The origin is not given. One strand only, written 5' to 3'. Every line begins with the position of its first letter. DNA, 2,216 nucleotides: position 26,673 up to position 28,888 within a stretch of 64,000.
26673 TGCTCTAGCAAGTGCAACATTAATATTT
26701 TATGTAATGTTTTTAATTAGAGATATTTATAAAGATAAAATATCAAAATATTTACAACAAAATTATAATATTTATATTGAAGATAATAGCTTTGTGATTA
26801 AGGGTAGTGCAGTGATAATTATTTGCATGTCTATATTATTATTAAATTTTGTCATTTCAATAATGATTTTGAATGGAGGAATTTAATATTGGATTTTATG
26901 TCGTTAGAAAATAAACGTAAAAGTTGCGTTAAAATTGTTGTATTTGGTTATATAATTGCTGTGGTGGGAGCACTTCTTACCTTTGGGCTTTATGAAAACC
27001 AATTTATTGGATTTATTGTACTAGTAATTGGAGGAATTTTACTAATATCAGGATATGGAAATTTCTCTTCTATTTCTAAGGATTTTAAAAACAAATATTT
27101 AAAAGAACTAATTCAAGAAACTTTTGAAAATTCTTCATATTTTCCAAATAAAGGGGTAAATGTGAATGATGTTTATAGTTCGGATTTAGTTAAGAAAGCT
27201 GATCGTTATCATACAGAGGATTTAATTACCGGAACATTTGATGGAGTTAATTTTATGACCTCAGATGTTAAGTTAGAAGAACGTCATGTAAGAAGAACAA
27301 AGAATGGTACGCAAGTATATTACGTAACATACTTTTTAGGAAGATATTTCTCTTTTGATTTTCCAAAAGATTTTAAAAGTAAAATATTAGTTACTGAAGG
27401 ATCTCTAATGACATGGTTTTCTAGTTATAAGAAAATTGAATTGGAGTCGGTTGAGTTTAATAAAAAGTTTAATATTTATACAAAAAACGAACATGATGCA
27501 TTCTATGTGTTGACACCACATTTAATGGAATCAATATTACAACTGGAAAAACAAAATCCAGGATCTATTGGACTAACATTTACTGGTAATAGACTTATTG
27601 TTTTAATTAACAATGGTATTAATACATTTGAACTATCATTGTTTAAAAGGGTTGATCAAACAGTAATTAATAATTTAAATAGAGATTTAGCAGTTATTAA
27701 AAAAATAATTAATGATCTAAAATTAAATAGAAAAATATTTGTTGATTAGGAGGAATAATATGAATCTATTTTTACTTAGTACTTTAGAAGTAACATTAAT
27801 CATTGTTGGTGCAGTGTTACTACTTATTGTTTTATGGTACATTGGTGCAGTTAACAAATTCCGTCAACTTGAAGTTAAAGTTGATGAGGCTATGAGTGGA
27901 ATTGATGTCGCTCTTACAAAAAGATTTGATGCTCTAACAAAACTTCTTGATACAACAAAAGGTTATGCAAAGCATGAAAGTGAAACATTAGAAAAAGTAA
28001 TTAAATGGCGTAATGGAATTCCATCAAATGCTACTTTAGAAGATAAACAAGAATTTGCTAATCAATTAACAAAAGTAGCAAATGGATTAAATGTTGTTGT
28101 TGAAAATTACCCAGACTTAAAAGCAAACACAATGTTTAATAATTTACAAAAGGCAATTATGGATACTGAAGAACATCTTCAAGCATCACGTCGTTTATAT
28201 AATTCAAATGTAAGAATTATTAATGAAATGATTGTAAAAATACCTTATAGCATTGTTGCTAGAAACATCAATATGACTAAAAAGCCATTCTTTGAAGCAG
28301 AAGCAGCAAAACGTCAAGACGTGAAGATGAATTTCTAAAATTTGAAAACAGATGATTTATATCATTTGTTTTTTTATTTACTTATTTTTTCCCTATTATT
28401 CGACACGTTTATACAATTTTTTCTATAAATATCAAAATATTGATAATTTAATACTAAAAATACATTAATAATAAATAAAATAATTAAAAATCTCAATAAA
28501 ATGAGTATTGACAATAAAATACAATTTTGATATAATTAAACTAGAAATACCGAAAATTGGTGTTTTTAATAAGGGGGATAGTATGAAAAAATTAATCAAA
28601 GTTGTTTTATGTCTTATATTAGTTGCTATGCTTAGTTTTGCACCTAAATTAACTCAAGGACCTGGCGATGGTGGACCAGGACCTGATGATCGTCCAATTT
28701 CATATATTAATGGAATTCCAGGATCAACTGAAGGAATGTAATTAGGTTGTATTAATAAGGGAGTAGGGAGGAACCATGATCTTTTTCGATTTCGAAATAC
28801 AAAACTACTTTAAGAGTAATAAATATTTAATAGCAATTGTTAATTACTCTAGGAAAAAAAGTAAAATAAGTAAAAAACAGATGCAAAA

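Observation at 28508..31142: Promoter-to-terminator cassette: Sec-exported propeptide + HTH/TPR (RNPP-like) receptor + 10-TM protein; candidate undescribed peptide quorum-sensing module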

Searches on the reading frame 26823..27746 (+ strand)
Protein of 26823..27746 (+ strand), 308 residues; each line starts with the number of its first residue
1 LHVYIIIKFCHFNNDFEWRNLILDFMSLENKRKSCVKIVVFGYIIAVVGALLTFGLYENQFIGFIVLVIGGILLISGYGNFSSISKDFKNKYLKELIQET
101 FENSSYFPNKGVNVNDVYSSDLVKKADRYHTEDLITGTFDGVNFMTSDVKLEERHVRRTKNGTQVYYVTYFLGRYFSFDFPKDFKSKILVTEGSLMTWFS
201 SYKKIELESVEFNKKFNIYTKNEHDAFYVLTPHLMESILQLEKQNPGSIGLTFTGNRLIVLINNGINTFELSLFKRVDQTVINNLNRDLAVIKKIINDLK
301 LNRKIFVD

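Call 6: search_protein_families(library=pfam, proteins=[window:26823-27746:+], max_evalue=1)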
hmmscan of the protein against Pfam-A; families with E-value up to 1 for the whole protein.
window:26823-27746:+ (308 aa): 5 families
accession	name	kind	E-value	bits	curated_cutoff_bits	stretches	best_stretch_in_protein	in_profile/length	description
PF11335.13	DUF3137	-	1.7e-28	99.7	26.1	1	169-301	1-139/139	Protein of unknown function (DUF3137)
PF04123.18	DUF373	-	0.005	16.8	28.3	1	28-89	148-208/335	Domain of unknown function (DUF373)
PF11381.13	DUF3185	-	0.0069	16.8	25.3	1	62-88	3-29/59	Protein of unknown function (DUF3185)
PF22440.1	SirC_C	-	0.035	14.6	27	1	82-104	18-40/47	SirC C-terminal domain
PF13038.11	DUF3899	-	0.13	13.1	23.4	0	62-90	7-35/88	Domain of unknown function (DUF3899)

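Call 7: search_protein_families(library=ncbifam, proteins=[window:26823-27746:+], max_evalue=1)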
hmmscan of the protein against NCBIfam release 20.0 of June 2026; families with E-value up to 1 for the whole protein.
window:26823-27746:+ (308 aa): 5 families
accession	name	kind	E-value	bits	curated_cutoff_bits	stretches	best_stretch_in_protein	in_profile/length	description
NF003425.0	PRK04897.1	equivalog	0.0014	17.9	355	1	29-74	8-53/298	zinc metalloprotease HtpX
NF001862.0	PRK00601.1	equivalog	0.023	14.3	103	1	245-287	83-125/150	dUTP diphosphatase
TIGR00576.1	dut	superfamily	0.035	13.8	102.55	1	244-289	75-120/143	dUTP diphosphatase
NF002770.0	PRK02854.1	equivalog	0.17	11.5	201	1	220-244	35-59/179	primosomal protein DnaT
NF058603.1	SCO2097_fam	equivalog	0.2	12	110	1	29-80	32-88/129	SCO2097 family morphological protein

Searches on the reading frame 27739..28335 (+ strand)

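Call 6: search_protein_families(library=pfam, proteins=[window:27739-28335:+], max_evalue=1)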
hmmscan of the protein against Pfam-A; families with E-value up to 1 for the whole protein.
window:27739-28335:+ (199 aa): 5 families
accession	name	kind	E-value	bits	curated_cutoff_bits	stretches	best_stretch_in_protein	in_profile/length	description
PF04011.17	LemA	-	6.2e-46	156.4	26.2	1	51-199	1-149/149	LemA family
PF22872.1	DUF7018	-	0.028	15.1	27.8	1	85-159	19-91/116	Domain of unknown function (DUF7018)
PF12313.13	NPR1_like_C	-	0.039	14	25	1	46-105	108-165/205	NPR1/NIM1 like defence protein C terminal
PF21938.1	CAP_N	-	0.059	13.9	27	1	37-120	8-95/159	CAP, N-terminal domain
PF25101.1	Spectrin_7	-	0.12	13.1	27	0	58-85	5-33/99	Animal spectrin repeats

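Call 7: search_protein_families(library=ncbifam, proteins=[window:27739-28335:+], max_evalue=1)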
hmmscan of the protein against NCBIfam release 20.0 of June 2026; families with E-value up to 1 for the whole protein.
window:27739-28335:+ (199 aa): 2 families
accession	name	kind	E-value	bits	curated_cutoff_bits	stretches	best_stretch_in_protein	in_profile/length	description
NF040966.1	MamQ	equivalog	4.9e-13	49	250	1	119-190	121-192/221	magnetosome protein MamQ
NF041760.1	PtuA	equivalog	0.014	14.3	500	1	58-169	208-314/524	retron Ec78 anti-phage system effector ATPase PtuA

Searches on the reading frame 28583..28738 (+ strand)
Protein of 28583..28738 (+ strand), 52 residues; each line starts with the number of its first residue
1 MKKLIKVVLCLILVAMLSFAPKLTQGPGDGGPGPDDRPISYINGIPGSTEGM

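Call 6: search_protein_families(library=pfam, proteins=[window:28583-28738:+], max_evalue=1)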
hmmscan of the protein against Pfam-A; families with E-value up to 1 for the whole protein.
window:28583-28738:+ (52 aa): 1 family
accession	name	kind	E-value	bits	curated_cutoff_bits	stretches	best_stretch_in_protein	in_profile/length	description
PF10731.15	Anophelin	-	0.18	12.2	27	1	4-26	6-28/65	Thrombin inhibitor from mosquito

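Call 7: search_protein_families(library=ncbifam, proteins=[window:28583-28738:+], max_evalue=1)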
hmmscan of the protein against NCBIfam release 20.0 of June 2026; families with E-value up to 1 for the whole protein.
window:28583-28738:+ (52 aa): 1 family
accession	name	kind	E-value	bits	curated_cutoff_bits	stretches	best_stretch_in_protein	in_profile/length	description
TIGR04429.1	Phr_nterm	subfamily_domain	0.023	15.2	25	1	1-19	1-19/28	Phr family secreted Rap phosphatase inhibitor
